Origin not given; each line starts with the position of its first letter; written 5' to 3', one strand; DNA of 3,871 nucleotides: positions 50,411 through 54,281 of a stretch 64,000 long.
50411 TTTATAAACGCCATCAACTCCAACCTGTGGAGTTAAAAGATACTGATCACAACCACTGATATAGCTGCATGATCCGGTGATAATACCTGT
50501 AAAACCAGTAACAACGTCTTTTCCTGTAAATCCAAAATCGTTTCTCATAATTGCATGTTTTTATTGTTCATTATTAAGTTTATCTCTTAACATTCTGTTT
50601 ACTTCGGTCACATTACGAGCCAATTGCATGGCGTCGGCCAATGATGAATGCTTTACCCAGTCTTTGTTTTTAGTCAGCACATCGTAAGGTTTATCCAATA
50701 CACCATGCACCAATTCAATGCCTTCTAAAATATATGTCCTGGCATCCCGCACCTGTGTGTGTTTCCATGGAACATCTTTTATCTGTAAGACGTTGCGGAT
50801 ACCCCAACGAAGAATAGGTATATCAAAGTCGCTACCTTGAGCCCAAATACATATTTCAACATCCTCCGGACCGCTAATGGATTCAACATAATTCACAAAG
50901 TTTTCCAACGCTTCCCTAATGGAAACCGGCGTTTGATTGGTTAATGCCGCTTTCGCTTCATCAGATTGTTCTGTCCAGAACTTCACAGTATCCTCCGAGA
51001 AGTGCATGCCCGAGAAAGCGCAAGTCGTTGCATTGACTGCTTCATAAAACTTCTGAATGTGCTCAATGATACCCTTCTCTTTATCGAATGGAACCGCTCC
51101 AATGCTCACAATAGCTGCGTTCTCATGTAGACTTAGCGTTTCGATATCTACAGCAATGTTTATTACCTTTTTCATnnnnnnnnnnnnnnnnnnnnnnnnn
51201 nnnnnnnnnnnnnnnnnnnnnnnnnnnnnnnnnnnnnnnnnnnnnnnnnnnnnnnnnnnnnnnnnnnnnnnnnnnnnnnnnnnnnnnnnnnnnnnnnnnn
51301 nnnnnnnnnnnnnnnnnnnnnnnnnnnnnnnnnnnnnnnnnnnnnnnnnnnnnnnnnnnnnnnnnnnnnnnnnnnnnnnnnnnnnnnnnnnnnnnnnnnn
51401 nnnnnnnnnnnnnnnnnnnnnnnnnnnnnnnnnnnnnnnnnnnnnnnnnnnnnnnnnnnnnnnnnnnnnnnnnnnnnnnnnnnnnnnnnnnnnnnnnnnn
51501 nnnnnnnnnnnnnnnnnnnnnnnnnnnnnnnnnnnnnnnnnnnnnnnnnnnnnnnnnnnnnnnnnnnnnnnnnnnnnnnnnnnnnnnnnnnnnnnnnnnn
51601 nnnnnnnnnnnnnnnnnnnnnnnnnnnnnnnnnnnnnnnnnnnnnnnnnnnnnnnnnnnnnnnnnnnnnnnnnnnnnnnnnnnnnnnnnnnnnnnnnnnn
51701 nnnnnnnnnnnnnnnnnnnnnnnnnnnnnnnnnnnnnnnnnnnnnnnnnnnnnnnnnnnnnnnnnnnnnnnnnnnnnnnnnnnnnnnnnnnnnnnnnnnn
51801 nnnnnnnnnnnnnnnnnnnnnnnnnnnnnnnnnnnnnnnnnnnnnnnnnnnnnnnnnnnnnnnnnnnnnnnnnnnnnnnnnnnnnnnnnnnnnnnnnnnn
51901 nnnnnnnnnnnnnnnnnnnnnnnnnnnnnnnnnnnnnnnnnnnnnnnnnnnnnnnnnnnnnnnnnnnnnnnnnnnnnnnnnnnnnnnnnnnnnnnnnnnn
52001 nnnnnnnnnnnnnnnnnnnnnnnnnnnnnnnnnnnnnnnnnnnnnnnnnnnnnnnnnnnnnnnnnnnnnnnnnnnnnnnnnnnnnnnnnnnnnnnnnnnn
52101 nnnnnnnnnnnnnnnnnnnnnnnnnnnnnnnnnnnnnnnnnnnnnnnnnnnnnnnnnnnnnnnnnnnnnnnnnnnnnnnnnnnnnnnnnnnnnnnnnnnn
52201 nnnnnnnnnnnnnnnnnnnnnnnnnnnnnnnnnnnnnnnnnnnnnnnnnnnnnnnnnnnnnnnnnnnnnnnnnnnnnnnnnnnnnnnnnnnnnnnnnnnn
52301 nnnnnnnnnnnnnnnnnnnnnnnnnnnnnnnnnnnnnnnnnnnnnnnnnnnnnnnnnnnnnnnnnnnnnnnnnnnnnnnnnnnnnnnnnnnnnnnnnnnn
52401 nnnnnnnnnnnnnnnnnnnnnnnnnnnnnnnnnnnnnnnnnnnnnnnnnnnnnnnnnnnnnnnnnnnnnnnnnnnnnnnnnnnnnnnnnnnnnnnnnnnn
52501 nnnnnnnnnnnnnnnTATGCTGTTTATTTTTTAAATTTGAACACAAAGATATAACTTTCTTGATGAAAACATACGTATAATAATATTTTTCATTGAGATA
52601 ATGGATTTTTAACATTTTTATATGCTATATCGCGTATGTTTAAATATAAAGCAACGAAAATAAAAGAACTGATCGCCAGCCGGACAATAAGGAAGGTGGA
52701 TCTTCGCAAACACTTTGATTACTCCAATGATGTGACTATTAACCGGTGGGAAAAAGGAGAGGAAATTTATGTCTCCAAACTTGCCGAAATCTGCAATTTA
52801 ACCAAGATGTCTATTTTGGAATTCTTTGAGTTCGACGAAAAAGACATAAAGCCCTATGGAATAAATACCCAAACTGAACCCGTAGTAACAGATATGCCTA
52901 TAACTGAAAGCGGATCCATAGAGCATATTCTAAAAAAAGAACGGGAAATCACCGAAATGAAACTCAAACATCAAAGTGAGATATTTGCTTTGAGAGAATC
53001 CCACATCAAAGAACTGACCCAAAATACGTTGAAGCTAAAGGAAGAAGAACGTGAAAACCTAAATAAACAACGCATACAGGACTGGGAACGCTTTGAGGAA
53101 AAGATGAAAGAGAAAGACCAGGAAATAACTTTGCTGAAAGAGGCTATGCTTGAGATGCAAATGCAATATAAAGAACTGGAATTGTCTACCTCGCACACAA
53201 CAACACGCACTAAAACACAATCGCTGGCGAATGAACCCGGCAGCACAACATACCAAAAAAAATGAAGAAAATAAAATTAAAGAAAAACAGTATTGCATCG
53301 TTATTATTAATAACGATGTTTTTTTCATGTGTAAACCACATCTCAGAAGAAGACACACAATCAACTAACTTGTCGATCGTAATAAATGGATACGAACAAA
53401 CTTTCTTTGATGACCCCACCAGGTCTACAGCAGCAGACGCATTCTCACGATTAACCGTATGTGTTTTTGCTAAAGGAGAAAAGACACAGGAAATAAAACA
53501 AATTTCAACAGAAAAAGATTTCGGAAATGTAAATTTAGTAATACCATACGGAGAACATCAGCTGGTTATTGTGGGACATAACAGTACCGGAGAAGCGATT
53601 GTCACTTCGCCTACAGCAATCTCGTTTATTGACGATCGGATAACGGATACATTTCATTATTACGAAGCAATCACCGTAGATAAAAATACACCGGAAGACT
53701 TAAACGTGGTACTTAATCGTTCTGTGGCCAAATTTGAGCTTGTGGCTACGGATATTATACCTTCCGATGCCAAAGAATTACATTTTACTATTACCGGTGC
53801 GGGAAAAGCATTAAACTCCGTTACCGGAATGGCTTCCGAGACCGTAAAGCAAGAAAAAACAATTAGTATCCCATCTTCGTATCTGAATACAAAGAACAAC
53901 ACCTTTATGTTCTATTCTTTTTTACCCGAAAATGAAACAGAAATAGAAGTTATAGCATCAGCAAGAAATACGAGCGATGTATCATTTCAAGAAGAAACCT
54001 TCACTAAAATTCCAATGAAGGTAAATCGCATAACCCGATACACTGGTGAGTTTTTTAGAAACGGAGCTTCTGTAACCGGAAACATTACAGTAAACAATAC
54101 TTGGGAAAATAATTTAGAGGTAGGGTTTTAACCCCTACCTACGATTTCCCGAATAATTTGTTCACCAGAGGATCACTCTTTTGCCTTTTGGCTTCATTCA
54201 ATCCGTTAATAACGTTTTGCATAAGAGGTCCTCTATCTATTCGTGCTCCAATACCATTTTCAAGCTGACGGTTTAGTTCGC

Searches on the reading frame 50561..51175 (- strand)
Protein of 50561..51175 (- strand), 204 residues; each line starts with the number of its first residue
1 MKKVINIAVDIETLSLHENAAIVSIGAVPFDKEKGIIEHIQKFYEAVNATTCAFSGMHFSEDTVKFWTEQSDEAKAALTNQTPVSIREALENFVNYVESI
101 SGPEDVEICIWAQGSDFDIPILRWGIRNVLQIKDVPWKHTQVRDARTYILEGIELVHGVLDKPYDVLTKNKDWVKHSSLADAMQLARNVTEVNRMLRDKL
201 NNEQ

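Call 29: search_protein_families(library=pfam, proteins=[window:50561-51175:-], max_evalue=0.01)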
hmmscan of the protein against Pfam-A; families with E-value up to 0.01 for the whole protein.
window:50561-51175:- (204 aa): 2 families
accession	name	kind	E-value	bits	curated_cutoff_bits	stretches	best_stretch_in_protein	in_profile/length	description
PF16473.11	Rv2179c-like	-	1.5e-33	116.4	27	1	6-191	2-175/177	3'-5' exoribonuclease Rv2179c-like domain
PF00929.31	RNase_T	-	9.5e-05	23.4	24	1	7-186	1-161/164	Exonuclease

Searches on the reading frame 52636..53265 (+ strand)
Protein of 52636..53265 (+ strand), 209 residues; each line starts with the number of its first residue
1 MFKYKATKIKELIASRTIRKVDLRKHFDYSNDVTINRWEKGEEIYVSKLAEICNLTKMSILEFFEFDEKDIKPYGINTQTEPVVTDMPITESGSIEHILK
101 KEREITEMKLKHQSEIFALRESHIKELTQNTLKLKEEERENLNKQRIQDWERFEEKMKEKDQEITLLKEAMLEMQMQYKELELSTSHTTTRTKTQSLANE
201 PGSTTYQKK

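Call 13: search_protein_families(library=pfam, proteins=[window:52636-53265:+], max_evalue=0.01)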
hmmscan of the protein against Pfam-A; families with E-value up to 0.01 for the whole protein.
window:52636-53265:+ (209 aa): 2 families
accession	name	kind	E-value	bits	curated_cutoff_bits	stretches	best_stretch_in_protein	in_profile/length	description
PF13443.12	HTH_26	-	0.00025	21.7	22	1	8-67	1-61/63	Cro/C1-type HTH DNA-binding domain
PF11603.13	Sir1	-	0.009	16.9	24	0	123-158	22-56/120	Sir1, ORC-binding domain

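Call 14: search_protein_families(library=phrogs, proteins=[window:52636-53265:+], max_evalue=0.01)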
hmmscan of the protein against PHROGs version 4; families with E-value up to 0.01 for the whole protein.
window:52636-53265:+ (209 aa): 2 families
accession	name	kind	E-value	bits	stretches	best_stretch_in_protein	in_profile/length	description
phrog_3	-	transcription regulation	1.4e-05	26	1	4-188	88-255/430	transcriptional repressor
phrog_8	-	transcription regulation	2.6e-05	24.9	1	22-158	175-302/346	transcriptional regulator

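Call 64: search_protein_families(library=padloc, proteins=[window:52636-53265:+], max_evalue=0.01)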
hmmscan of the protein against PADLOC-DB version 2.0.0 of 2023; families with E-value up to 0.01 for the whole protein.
window:52636-53265:+ (209 aa): 0 families

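Call 65: search_protein_families(library=ncbifam, proteins=[window:52636-53265:+], max_evalue=0.01)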
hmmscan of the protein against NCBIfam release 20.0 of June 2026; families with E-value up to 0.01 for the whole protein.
window:52636-53265:+ (209 aa): 0 families

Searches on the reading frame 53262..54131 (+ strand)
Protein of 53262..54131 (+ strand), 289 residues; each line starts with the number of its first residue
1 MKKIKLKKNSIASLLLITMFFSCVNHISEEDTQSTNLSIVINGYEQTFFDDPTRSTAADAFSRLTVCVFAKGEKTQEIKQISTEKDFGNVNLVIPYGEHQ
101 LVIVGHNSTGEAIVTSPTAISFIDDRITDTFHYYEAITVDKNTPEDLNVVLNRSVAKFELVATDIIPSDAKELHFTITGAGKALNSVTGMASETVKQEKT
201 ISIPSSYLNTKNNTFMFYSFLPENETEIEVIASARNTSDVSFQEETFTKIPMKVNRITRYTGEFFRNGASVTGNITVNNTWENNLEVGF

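Call 13: search_protein_families(library=pfam, proteins=[window:53262-54131:+], max_evalue=0.01)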
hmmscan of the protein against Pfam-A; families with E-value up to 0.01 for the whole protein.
window:53262-54131:+ (289 aa): 1 family
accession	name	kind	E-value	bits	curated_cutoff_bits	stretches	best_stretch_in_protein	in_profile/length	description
PF20200.4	DUF6562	-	2.6e-05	24.3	25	1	142-287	145-301/304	Family of unknown function (DUF6562)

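Call 14: search_protein_families(library=phrogs, proteins=[window:53262-54131:+], max_evalue=0.01)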
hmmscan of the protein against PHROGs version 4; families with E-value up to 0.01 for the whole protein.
window:53262-54131:+ (289 aa): 0 families
